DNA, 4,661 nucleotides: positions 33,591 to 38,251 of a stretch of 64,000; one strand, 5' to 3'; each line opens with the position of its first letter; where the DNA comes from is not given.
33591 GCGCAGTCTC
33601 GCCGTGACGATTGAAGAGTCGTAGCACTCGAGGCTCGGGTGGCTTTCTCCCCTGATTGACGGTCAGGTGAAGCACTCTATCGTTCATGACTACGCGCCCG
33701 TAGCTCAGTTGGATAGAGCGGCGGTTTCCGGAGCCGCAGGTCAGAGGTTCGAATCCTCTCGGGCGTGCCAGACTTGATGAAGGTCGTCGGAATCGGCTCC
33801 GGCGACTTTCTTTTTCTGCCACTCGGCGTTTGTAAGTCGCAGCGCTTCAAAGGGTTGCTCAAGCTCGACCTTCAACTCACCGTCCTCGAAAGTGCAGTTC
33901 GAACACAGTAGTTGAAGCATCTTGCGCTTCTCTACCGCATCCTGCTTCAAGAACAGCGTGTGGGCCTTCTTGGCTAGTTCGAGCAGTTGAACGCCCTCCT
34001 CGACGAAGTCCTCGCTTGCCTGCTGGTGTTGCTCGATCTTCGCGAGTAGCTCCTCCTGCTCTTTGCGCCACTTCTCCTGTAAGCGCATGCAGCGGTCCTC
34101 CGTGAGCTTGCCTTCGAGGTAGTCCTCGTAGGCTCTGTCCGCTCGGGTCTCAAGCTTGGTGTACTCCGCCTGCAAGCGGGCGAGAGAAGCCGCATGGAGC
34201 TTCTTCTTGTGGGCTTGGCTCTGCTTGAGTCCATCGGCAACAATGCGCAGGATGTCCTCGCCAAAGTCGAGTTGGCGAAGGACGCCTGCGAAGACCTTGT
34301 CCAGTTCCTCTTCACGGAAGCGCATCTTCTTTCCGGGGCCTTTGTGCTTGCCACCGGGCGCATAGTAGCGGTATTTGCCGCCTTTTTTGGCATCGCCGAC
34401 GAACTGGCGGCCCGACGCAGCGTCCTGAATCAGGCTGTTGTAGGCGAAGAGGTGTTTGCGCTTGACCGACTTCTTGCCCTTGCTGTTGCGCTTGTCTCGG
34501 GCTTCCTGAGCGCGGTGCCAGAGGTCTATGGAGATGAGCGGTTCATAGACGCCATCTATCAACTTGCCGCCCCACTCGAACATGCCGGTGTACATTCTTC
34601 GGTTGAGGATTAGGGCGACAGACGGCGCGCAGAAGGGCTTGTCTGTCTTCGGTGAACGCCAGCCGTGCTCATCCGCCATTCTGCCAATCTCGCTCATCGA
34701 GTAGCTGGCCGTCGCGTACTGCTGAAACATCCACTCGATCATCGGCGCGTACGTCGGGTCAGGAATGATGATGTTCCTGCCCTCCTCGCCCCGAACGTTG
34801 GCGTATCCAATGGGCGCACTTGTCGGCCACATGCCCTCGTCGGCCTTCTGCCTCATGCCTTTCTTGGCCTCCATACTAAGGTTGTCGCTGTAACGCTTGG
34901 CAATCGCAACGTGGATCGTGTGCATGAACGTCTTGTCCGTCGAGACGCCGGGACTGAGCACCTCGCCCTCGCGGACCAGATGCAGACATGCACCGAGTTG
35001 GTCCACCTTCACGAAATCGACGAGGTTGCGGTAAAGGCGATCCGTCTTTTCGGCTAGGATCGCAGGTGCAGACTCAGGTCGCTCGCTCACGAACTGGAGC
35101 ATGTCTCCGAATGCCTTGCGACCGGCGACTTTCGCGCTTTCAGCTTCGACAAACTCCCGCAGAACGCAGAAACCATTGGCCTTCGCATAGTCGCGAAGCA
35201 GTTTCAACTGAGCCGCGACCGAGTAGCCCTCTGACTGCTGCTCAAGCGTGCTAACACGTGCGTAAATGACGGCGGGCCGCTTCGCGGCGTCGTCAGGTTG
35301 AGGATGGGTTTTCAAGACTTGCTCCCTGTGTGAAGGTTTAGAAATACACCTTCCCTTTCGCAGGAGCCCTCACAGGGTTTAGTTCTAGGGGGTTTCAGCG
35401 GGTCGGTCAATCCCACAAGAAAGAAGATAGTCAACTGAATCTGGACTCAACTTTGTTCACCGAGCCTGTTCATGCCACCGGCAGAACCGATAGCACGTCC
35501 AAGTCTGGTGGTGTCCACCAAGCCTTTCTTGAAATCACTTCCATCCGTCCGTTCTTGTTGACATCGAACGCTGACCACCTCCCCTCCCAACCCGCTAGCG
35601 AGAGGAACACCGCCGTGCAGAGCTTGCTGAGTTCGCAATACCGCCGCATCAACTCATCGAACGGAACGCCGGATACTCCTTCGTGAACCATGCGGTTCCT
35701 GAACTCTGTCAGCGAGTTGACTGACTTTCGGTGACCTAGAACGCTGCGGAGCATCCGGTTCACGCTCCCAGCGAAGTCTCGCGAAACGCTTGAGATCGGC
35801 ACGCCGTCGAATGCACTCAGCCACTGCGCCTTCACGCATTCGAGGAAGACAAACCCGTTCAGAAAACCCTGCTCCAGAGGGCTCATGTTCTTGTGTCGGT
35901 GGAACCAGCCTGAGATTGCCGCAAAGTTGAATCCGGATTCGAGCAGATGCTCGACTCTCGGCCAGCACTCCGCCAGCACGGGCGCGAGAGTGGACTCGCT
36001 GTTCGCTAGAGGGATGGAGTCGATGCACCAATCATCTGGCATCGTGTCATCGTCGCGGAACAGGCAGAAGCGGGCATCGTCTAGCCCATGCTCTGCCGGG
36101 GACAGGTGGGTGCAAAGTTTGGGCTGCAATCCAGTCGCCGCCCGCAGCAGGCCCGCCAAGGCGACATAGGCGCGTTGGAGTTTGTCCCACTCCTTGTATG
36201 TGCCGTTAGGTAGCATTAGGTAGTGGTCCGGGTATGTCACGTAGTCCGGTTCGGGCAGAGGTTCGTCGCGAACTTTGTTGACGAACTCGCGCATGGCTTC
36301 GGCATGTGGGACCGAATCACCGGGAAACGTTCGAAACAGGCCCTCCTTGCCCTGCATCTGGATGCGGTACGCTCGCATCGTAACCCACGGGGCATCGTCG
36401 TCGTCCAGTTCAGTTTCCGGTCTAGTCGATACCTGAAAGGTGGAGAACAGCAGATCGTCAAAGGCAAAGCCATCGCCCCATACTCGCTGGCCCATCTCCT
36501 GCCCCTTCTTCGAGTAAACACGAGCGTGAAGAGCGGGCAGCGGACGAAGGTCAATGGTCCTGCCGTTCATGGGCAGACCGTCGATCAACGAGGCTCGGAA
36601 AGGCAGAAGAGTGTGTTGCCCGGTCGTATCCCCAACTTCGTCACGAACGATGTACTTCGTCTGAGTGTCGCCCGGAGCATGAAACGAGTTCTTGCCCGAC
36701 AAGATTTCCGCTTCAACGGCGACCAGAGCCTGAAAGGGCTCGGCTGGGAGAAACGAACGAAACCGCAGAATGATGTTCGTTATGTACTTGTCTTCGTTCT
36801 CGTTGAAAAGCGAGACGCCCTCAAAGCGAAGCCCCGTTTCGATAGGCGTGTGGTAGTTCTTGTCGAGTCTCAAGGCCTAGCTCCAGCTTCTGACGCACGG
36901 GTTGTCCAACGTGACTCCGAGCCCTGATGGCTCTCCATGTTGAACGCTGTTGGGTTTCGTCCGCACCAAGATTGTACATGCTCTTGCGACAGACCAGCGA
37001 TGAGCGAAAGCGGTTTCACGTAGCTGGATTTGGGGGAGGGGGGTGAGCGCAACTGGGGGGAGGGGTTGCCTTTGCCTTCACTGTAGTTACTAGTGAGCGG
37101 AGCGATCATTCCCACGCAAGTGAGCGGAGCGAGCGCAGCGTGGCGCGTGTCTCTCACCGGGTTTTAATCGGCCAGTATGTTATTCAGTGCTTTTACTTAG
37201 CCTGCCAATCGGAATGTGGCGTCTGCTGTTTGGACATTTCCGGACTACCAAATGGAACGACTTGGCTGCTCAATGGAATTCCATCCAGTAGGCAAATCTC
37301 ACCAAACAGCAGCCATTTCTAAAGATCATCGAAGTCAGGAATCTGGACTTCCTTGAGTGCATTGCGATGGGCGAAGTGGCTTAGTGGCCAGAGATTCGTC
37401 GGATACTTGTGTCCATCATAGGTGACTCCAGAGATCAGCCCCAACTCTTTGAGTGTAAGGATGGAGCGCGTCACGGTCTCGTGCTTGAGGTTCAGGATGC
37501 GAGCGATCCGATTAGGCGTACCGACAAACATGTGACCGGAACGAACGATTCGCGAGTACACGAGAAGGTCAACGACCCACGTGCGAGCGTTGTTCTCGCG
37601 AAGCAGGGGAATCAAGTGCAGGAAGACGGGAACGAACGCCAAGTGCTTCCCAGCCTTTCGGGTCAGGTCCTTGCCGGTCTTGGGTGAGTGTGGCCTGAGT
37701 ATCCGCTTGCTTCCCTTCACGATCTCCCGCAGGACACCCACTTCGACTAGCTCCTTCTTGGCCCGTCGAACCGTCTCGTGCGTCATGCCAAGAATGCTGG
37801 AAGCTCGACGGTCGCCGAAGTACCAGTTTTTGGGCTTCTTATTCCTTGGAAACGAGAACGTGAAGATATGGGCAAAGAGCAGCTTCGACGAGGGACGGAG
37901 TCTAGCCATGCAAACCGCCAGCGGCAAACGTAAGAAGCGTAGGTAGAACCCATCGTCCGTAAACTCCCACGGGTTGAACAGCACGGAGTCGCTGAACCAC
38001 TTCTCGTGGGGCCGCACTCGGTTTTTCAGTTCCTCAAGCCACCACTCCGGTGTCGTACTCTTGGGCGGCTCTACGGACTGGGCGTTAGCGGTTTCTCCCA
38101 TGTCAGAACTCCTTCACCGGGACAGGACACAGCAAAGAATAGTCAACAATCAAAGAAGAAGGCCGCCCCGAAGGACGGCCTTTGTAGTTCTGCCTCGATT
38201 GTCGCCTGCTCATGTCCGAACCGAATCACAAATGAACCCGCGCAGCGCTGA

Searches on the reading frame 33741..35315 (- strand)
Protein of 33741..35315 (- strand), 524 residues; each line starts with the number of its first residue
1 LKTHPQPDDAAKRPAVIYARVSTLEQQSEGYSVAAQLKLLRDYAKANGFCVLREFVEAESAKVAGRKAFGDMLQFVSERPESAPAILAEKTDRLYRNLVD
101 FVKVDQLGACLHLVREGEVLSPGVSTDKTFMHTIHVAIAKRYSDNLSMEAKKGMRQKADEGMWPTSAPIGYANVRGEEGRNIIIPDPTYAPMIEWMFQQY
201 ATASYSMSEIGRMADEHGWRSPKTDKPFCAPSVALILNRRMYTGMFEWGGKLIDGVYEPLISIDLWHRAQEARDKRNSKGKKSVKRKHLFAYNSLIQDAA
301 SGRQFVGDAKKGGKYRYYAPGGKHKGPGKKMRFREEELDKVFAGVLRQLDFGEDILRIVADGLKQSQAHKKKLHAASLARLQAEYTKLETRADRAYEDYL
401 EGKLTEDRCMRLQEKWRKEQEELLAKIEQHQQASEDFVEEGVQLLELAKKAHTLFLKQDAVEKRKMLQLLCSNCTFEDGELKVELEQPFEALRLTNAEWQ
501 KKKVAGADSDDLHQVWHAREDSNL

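Call 46: search_protein_families(library=pfam, proteins=[window:33741-35315:-], max_evalue=0.01)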
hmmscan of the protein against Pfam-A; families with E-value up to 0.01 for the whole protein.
window:33741-35315:- (524 aa): 2 families
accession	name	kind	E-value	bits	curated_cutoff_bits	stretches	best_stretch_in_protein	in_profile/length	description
PF00239.26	Resolvase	-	2.2e-20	73.7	23.3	1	15-163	1-145/145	Resolvase, N terminal domain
PF07508.19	Recombinase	-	4.8e-13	49.7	21.1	1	188-276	2-102/102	Recombinase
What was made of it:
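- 33741..35315 (-): Large serine recombinase at the island border. Pfam Resolvase 2.2e-20 plus Recombinase 4.8e-13 (call 46).
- On Genomic island integrated at a tRNA gene: Serine recombinase at 33741-35315 (call 46).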

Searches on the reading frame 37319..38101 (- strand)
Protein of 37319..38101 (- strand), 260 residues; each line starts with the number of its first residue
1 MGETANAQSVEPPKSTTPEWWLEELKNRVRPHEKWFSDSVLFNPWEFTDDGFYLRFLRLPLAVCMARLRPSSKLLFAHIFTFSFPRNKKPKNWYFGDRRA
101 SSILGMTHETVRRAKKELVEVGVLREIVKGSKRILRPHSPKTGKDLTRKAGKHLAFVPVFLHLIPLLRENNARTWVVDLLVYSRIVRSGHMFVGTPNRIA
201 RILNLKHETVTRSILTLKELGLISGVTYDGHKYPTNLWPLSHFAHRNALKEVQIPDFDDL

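Call 46: search_protein_families(library=pfam, proteins=[window:37319-38101:-], max_evalue=0.01)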
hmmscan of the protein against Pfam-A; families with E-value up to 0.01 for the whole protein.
window:37319-38101:- (260 aa): 4 families
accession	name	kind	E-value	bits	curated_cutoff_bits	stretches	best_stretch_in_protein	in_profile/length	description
PF13545.12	HTH_Crp_2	-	1e-06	29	27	0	198-224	27-53/70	Crp-like helix-turn-helix domain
PF13730.12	HTH_36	-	0.00014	22.1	25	0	198-223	30-55/55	Helix-turn-helix domain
PF24409.1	wHTH-PRTase_assc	-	0.0022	18.4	27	0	196-224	14-42/83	wHTH-PRTase associated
PF13551.12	HTH_29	-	0.0043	17.6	28.1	0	99-133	17-49/64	Winged helix-turn helix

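Call 50: search_protein_families(library=phrogs, proteins=[window:37319-38101:-], max_evalue=0.01)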
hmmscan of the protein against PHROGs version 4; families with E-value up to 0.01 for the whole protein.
window:37319-38101:- (260 aa): 6 families
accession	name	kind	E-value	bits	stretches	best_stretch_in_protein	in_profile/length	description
phrog_186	-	DNA, RNA and nucleotide metabolism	1.7e-06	28.9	1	69-132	40-100/308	DnaD-like helicase loader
phrog_270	-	DNA, RNA and nucleotide metabolism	2e-05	25.2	0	66-130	43-103/383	replication initiation protein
phrog_678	-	DNA, RNA and nucleotide metabolism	0.00013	22.6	0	103-134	94-125/346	replication initiation O-like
phrog_10086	-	DNA, RNA and nucleotide metabolism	0.0025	19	0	198-231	35-68/91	HTH DNA binding protein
phrog_3855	-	DNA, RNA and nucleotide metabolism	0.0042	18.5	0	197-224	83-110/115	HTH DNA binding protein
phrog_1835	-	DNA, RNA and nucleotide metabolism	0.007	16.7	0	195-226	69-100/301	HTH DNA binding protein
